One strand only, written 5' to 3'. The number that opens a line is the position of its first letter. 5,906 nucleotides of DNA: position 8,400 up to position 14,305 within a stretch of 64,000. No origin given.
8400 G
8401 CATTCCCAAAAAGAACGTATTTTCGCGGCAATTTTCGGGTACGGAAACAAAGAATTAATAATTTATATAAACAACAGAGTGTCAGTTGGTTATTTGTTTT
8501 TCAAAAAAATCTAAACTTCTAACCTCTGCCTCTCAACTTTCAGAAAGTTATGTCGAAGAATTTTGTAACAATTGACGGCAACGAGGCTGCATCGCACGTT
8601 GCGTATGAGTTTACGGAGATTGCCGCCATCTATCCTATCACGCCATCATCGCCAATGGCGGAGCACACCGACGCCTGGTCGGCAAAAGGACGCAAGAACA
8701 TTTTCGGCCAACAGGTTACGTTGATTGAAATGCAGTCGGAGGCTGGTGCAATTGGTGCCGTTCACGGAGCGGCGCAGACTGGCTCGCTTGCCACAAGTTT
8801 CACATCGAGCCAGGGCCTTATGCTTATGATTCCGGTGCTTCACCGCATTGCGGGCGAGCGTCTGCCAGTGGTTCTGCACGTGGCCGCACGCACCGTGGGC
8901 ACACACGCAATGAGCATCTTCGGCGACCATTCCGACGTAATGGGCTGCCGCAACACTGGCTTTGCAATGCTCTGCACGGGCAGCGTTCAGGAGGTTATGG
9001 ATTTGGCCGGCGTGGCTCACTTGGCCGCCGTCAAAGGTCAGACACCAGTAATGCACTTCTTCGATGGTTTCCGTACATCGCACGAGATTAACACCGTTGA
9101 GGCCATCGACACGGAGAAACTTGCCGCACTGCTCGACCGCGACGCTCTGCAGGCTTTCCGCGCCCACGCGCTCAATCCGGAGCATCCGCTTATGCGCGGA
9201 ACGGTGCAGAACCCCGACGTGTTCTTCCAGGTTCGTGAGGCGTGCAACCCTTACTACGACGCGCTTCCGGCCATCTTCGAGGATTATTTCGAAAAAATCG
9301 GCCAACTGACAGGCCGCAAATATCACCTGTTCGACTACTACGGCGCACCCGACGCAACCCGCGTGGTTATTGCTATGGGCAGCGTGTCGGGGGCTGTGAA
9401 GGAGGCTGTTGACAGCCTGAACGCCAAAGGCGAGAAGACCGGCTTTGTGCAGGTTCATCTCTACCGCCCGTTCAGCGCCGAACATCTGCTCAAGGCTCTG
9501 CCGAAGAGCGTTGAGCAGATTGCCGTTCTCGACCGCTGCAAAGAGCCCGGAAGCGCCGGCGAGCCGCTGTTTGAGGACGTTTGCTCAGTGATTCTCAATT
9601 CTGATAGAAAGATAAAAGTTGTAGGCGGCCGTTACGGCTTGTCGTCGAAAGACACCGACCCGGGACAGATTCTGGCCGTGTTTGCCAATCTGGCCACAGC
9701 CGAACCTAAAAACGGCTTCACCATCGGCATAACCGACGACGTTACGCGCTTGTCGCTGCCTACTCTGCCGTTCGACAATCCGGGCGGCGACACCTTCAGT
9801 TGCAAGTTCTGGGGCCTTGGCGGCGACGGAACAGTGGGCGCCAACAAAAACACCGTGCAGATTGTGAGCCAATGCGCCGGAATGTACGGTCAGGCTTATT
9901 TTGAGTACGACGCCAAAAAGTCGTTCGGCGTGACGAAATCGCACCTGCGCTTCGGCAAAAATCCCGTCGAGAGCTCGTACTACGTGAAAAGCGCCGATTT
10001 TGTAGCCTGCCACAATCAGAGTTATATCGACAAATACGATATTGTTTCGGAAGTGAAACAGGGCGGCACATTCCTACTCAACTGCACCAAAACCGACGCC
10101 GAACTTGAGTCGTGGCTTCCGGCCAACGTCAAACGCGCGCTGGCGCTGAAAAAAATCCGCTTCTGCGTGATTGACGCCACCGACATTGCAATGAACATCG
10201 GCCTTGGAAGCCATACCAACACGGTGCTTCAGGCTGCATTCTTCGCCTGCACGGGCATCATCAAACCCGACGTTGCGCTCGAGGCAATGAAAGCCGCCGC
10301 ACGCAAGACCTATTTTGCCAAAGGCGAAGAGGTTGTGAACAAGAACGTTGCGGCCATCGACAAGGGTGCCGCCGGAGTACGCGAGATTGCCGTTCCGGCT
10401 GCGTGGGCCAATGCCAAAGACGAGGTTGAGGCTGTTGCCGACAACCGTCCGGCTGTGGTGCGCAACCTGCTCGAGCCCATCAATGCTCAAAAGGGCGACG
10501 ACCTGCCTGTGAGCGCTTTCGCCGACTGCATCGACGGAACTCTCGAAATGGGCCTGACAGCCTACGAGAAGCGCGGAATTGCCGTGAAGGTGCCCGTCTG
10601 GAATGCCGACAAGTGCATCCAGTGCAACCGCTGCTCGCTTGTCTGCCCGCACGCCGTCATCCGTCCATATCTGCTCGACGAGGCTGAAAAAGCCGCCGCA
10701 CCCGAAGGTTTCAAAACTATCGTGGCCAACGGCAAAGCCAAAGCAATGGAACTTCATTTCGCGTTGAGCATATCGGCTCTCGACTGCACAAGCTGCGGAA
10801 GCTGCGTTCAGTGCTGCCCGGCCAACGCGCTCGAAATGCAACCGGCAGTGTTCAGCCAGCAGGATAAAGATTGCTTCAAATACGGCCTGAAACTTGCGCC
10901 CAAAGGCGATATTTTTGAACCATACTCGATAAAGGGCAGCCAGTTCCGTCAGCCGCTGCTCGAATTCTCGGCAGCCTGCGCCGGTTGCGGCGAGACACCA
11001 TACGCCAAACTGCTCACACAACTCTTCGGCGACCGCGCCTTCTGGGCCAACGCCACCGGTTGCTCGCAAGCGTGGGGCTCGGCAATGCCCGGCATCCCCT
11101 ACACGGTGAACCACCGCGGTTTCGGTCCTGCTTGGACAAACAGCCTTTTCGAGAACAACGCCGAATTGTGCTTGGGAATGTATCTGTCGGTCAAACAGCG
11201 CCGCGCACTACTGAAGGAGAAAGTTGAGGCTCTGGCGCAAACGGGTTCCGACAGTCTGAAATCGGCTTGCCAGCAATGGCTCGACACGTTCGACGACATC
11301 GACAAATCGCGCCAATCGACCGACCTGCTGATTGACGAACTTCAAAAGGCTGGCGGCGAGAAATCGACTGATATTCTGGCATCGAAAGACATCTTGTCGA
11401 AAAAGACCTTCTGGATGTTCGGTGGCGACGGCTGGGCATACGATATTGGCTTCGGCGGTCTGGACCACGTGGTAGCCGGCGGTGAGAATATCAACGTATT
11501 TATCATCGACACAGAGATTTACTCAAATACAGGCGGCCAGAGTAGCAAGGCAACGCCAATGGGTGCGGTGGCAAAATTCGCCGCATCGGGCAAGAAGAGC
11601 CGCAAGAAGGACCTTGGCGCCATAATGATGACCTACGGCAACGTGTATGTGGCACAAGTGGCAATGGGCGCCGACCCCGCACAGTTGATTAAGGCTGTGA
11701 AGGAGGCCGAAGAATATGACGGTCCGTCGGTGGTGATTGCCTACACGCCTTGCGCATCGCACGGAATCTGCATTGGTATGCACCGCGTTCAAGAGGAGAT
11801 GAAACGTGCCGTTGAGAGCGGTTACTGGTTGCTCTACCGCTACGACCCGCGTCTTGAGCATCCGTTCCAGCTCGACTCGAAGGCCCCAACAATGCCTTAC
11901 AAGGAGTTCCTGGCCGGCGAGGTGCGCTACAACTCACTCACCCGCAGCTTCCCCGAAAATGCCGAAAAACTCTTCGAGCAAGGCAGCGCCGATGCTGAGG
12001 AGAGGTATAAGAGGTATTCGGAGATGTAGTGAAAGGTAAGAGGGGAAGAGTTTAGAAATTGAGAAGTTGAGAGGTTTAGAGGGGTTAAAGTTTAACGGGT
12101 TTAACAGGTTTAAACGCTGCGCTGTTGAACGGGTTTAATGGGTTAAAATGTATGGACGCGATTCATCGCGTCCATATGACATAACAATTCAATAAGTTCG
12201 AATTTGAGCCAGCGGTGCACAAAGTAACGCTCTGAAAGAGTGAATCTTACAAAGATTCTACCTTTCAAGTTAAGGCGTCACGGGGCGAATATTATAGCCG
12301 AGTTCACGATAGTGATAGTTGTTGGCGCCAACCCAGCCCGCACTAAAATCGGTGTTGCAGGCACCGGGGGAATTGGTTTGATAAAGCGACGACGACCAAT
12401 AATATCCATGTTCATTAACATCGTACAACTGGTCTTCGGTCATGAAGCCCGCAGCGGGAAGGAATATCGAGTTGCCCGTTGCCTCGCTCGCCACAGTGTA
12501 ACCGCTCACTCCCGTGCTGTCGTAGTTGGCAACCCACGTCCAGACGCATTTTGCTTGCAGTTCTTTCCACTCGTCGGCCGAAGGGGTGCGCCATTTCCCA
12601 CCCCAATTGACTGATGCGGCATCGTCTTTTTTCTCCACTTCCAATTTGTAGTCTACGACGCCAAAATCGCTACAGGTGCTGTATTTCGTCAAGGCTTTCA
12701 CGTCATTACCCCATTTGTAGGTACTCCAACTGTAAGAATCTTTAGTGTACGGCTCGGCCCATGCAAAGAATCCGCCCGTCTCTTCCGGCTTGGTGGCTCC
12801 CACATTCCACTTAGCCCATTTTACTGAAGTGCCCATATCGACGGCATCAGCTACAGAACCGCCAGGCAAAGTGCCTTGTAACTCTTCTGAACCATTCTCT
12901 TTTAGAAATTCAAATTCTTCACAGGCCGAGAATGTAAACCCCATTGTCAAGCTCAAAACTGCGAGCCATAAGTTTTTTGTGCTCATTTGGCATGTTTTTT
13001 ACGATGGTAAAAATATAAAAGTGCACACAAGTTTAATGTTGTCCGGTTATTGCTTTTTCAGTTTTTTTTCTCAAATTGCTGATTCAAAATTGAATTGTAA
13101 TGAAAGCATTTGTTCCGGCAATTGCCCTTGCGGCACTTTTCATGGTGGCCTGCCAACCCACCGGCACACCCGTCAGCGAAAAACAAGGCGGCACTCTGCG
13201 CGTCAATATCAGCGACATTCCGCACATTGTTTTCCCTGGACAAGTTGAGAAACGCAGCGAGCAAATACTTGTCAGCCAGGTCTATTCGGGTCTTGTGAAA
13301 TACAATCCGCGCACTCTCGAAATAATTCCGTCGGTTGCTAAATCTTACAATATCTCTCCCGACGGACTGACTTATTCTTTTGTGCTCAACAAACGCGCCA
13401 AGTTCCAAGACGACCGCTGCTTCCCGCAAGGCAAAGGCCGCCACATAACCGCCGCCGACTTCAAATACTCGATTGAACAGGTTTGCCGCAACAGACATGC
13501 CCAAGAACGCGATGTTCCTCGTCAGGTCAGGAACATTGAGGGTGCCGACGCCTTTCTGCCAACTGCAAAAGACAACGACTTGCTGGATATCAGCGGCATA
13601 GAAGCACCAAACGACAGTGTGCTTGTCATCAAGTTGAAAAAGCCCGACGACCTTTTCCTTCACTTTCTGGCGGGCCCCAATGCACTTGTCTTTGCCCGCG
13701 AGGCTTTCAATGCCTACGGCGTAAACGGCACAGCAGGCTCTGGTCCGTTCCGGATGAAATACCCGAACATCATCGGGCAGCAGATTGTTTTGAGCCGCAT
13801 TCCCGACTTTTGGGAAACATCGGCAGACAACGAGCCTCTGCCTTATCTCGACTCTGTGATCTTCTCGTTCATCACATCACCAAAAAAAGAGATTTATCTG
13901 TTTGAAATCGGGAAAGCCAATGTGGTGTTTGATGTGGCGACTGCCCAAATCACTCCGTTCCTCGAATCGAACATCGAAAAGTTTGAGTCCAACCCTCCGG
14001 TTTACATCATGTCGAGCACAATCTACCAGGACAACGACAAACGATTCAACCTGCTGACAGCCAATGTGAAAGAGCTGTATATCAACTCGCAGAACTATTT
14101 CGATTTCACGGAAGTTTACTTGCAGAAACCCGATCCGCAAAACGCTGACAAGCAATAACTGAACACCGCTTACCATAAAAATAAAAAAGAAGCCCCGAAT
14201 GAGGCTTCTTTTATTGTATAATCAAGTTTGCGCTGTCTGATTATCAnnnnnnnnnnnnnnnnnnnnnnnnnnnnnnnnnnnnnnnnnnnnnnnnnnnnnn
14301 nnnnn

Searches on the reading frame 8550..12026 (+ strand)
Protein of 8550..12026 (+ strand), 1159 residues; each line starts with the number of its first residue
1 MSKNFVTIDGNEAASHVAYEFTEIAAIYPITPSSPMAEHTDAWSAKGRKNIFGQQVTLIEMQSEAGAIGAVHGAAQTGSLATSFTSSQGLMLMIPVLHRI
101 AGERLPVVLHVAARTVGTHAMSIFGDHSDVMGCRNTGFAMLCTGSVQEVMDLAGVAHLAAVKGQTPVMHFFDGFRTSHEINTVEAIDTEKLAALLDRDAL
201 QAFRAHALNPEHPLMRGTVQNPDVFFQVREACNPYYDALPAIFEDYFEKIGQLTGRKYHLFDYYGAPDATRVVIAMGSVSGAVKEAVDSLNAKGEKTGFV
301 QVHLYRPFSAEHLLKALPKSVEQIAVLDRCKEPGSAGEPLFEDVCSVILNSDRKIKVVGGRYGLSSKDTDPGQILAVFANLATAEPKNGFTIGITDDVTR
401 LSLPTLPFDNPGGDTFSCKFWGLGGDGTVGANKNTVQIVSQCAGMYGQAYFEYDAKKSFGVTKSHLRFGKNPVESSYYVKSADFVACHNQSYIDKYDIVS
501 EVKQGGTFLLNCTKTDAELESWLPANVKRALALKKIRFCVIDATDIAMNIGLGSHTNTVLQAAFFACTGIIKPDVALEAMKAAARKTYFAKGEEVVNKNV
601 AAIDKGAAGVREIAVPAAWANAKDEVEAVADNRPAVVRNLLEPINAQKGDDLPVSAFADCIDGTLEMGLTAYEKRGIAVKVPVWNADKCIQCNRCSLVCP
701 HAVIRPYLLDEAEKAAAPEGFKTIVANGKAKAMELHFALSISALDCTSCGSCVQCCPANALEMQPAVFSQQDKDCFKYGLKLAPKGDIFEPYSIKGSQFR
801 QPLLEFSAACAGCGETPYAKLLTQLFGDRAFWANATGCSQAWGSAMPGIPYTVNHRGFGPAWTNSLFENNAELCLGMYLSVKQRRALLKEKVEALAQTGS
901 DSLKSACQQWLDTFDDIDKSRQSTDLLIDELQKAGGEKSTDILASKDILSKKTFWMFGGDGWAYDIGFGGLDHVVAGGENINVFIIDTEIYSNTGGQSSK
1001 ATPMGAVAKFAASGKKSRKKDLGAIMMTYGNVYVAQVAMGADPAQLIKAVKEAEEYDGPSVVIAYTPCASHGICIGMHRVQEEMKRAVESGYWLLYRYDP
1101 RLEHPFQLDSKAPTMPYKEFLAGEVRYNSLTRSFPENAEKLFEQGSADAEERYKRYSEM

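Call 32: search_protein_families(library=pfam, proteins=[window:8550-12026:+])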
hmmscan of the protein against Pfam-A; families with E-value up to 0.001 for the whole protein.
window:8550-12026:+ (1159 aa): 15 families
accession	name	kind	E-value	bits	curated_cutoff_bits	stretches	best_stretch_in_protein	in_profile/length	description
PF01855.24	POR_N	-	1.3e-79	267.6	27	1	17-247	2-230/231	Pyruvate flavodoxin/ferredoxin oxidoreductase, thiamine diP-bdg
PF01558.24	POR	-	2.4e-33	116.2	27.4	1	424-607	1-172/173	Pyruvate ferredoxin/flavodoxin oxidoreductase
PF10371.14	EKR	-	9.5e-19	67.4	27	1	624-678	3-55/55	Domain of unknown function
PF17147.9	PFOR_II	-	2.1e-16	60.6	27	1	269-365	1-93/102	Pyruvate:ferredoxin oxidoreductase core domain II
PF02775.26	TPP_enzyme_C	-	3.2e-11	43.7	21.9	1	951-1063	46-150/151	Thiamine pyrophosphate enzyme, C-terminal TPP binding domain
PF13187.11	Fer4_9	-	1.2e-07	32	27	1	688-760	1-51/52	4Fe-4S dicluster domain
PF12837.12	Fer4_6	-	1.3e-07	31.7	25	1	681-704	1-24/24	4Fe-4S binding domain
PF13484.11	Fer4_16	-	1.4e-07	32.6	30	0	688-714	1-29/66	4Fe-4S double cluster binding domain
PF12838.12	Fer4_7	-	2.9e-07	31.3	27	1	688-760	1-52/52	4Fe-4S dicluster domain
PF00037.32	Fer4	-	9.4e-07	28.8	21.1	1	682-705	1-24/24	4Fe-4S binding domain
PF13183.11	Fer4_8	-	1.1e-06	29.5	27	1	686-759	2-67/68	4Fe-4S dicluster domain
PF13237.11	Fer4_10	-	1.4e-05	25.3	25.5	1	685-757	5-53/53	4Fe-4S dicluster domain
PF13534.11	Fer4_17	-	0.00013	22.9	22.2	0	685-702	42-59/61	4Fe-4S dicluster domain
PF14697.11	Fer4_21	-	0.00054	20.5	35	0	686-701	5-20/59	4Fe-4S dicluster domain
PF12797.12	Fer4_2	-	0.00054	20.2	24.5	1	681-700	2-21/22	4Fe-4S binding domain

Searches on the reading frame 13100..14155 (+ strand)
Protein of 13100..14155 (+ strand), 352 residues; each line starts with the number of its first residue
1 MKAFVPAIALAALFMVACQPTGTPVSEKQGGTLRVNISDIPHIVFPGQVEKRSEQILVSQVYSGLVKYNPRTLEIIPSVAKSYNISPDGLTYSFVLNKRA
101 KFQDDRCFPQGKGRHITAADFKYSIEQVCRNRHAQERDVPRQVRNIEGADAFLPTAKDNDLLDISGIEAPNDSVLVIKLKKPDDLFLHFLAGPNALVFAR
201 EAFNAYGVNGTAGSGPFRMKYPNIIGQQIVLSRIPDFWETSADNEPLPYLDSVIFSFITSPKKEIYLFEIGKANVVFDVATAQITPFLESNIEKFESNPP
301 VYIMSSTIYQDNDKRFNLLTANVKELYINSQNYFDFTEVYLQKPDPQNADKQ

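Call 32: search_protein_families(library=pfam, proteins=[window:13100-14155:+])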
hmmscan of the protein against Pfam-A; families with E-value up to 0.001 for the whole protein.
window:13100-14155:+ (352 aa): 1 family
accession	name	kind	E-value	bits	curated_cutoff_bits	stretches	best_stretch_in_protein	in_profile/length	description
PF00496.27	SBP_bac_5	-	5.1e-30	105.3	32.4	1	74-300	1-198/368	Bacterial extracellular solute-binding proteins, family 5 Middle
